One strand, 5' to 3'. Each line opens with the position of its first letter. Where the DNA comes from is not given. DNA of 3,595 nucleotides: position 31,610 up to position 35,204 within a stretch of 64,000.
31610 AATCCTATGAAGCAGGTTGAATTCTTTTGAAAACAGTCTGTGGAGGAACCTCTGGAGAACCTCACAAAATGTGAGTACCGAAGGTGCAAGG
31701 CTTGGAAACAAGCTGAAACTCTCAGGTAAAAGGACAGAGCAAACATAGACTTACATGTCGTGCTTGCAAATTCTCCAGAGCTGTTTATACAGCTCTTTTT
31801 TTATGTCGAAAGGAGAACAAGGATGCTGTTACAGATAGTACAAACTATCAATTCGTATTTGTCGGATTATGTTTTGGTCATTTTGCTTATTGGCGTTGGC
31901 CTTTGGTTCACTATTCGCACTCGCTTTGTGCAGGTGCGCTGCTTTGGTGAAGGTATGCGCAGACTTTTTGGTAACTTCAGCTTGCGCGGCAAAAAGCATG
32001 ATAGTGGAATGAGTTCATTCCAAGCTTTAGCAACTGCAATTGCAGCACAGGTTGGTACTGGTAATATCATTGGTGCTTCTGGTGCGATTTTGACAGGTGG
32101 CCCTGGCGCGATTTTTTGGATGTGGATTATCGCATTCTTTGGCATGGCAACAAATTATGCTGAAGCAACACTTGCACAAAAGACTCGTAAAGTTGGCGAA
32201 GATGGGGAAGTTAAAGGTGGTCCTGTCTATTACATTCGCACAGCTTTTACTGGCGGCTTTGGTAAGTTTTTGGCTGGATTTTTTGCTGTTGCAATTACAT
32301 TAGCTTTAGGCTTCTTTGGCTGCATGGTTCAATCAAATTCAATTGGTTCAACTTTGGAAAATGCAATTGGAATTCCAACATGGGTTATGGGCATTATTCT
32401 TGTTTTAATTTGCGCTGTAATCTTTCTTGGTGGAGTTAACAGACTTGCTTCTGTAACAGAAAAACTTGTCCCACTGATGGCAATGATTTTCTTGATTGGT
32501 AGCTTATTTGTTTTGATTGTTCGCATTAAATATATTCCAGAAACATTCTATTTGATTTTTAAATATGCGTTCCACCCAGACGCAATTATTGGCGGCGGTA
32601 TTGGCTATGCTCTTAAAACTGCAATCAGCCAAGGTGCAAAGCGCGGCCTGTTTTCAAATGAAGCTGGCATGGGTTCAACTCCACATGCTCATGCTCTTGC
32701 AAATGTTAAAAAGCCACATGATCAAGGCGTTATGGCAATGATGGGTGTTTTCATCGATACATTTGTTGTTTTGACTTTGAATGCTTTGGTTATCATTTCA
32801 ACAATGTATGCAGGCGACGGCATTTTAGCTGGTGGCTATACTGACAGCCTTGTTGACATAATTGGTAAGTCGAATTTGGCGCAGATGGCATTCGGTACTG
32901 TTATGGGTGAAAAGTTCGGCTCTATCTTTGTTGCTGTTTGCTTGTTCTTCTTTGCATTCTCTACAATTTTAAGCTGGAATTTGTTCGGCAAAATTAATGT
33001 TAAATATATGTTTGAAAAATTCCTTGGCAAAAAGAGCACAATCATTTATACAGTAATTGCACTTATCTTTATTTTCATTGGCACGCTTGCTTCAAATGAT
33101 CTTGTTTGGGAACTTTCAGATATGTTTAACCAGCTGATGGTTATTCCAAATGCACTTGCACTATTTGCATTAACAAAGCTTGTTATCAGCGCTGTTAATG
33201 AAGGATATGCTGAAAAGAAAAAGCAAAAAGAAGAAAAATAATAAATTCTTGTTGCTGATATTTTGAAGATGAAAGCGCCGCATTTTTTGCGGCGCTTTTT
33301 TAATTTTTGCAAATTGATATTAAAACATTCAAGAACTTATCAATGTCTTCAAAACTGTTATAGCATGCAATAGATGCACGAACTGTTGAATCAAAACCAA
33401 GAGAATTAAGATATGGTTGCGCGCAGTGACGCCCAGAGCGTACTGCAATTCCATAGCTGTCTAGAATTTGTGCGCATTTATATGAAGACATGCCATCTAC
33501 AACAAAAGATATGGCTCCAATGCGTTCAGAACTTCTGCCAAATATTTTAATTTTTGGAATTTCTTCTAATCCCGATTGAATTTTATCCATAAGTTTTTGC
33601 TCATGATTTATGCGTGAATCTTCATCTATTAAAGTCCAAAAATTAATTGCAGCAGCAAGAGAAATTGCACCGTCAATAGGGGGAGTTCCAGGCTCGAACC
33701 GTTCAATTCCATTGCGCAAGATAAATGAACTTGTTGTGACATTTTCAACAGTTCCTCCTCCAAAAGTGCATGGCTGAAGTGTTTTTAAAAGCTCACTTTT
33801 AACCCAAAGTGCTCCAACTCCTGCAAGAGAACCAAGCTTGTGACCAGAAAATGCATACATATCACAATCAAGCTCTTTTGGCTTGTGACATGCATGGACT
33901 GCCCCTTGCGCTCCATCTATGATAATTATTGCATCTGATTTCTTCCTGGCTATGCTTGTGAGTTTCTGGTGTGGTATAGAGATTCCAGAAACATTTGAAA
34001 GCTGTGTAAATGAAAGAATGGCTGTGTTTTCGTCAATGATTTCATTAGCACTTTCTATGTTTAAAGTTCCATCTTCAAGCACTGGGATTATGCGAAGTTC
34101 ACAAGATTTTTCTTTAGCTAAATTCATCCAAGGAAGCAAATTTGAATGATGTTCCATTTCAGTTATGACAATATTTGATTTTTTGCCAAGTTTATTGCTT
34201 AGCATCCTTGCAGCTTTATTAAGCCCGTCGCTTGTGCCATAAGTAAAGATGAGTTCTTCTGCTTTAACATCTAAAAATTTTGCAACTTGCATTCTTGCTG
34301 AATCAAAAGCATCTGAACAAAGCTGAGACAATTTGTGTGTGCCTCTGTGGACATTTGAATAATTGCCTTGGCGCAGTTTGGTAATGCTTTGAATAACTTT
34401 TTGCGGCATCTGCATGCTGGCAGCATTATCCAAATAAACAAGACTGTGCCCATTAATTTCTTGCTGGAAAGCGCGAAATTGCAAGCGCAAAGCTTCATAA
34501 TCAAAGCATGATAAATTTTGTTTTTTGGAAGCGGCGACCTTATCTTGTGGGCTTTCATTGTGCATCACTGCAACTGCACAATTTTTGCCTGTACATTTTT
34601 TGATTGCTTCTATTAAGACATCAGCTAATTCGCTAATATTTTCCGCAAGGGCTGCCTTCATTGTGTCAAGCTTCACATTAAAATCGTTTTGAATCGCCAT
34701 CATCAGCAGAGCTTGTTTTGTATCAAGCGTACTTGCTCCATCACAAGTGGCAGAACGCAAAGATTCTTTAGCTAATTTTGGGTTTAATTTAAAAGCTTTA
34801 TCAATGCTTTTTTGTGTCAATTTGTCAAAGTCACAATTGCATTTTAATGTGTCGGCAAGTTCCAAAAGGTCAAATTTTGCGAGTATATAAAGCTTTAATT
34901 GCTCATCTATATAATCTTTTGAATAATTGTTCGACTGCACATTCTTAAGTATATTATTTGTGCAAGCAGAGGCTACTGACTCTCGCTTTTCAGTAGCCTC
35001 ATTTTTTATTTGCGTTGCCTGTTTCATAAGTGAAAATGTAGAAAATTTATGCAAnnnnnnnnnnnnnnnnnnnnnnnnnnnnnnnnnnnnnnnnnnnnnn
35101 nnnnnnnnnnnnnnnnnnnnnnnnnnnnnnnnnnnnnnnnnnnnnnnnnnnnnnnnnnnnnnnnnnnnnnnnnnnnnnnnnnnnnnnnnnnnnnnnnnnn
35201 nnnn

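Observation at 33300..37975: Second SufS-like fusion co-transcribed with a Cys-rich sugar-isomerase-like unknown and a divergent PucR regulator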

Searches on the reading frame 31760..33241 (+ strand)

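Call 3: search_protein_families(library=pfam, proteins=[window:31760-33241:+], max_evalue=0.01)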
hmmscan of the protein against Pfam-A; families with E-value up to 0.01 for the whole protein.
window:31760-33241:+ (493 aa): 1 family
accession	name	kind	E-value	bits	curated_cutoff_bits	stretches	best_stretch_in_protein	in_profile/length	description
PF01235.23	Na_Ala_symp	-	1.1e-126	423.8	24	1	78-491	7-387/392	Sodium:alanine symporter family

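Call 4: search_protein_families(library=ncbifam, proteins=[window:31760-33241:+], max_evalue=0.01)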
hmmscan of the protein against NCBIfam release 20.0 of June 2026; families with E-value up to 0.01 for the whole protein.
window:31760-33241:+ (493 aa): 1 family
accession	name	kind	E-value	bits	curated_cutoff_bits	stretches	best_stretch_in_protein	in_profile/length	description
TIGR00835.1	agcS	subfamily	4e-126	421.3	272.65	1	39-480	4-422/424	amino acid carrier protein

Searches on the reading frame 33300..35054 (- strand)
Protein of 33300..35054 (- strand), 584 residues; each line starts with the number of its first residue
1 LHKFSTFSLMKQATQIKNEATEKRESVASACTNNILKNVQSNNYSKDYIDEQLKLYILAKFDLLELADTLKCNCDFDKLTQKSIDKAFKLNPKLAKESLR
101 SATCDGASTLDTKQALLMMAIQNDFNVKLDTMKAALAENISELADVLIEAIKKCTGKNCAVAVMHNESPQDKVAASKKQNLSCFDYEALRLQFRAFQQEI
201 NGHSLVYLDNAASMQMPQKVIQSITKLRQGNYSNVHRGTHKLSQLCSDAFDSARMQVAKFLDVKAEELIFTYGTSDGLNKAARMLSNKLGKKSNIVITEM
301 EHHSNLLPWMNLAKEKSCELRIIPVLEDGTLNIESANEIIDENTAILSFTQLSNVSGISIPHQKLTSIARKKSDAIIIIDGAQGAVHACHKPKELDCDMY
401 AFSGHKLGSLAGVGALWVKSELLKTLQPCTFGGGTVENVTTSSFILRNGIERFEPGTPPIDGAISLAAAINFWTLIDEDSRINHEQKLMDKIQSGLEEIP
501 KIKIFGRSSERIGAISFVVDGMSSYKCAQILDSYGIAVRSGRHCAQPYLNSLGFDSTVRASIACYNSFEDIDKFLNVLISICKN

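Call 3: search_protein_families(library=pfam, proteins=[window:33300-35054:-], max_evalue=0.01)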
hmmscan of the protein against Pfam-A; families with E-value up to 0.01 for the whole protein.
window:33300-35054:- (584 aa): 2 families
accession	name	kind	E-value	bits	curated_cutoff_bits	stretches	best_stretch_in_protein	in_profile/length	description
PF00266.25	Aminotran_5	-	1e-110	370.7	21.5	1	206-574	1-371/371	Aminotransferase class-V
PF00155.27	Aminotran_1_2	-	1.9e-06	27.8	19.7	1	250-382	44-187/361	Aminotransferase class I and II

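Call 4: search_protein_families(library=ncbifam, proteins=[window:33300-35054:-], max_evalue=0.01)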
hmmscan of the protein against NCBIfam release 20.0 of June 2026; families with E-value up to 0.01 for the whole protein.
window:33300-35054:- (584 aa): 20 families
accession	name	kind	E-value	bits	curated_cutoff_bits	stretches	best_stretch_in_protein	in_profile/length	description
TIGR01979.1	sufS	subfamily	1.4e-119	399.6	475.1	1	188-581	2-398/403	SufS family cysteine desulfurase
NF041166.1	f2_encap_cargo1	exception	2e-113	380.6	800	1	150-579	200-621/623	family 2A encapsulin nanocompartment cargo protein cysteine desulfurase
NF006791.0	PRK09295.1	equivalog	3e-99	332.8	661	1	184-581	3-401/406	cysteine desulfurase SufS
NF008126.0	PRK10874.1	equivalog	3.2e-84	283.4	607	1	183-577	3-391/401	cysteine desulfurase CsdA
TIGR03392.1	FeS_syn_CsdA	equivalog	1.1e-82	278.3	493.6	1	184-577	1-388/398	cysteine desulfurase CsdA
TIGR01977.1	am_tr_V_EF2568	hypoth_equivalog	3.4e-56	190.9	377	1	206-580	1-375/376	cysteine desulfurase family protein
TIGR01976.1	am_tr_V_VC1184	hypoth_equivalog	8.6e-54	183.3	352.35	1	184-578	1-401/401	cysteine desulfurase-like protein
NF040779.1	Sec_lyase_SclA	exception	5.4e-43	147.3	525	1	206-581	1-376/378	selenocysteine lyase SclA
TIGR03402.1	FeS_nifS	equivalog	2.2e-39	135.3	530.75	1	206-582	1-370/379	cysteine desulfurase NifS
TIGR03235.1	DNA_S_dndA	equivalog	1.7e-34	119.7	480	1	207-546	1-326/353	cysteine desulfurase DndA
NF010611.0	PRK14012.1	equivalog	1.6e-28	99.8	548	1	206-547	7-333/406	IscS subfamily cysteine desulfurase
TIGR02006.1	IscS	equivalog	7.1e-27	94.4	643.2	1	206-546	5-328/402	IscS subfamily cysteine desulfurase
TIGR03403.1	nifS_epsilon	equivalog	1.2e-18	67.1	587.7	1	206-551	1-331/382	NifS family cysteine desulfurase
NF002806.0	PRK02948.1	subfamily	8.2e-18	64.5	304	1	205-422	1-216/381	IscS subfamily cysteine desulfurase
TIGR04343.1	egtE_PLP_lyase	equivalog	5.5e-13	48.4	400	1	206-439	15-235/370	ergothioneine biosynthesis PLP-dependent enzyme EgtE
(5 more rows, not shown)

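Call 63: list_cluster_members(proteins=[P0001, window:33300-35054:-, window:36692-37975:+, P0242, P0244])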
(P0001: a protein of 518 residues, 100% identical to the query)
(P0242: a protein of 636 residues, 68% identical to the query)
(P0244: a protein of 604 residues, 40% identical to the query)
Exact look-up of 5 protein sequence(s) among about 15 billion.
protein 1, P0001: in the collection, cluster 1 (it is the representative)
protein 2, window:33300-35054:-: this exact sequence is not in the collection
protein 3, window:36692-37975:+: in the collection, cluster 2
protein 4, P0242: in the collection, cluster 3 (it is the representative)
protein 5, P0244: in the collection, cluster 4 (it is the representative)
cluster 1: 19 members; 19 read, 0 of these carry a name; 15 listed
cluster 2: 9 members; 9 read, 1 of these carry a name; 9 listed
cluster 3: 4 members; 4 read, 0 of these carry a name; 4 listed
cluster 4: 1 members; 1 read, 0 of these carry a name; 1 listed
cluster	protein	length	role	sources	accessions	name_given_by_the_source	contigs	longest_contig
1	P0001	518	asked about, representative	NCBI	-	-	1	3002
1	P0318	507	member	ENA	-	-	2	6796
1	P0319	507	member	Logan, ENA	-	-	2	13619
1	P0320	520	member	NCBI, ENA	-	-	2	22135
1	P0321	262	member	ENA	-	-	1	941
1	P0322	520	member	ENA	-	-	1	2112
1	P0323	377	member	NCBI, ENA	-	-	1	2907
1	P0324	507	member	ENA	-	-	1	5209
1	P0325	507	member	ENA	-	-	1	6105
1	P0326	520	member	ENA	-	-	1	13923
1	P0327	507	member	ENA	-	-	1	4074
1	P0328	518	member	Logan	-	-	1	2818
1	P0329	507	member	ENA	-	-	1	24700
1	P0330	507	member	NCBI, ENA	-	-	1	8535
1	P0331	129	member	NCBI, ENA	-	-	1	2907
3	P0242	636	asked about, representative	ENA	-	-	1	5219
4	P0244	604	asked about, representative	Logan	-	-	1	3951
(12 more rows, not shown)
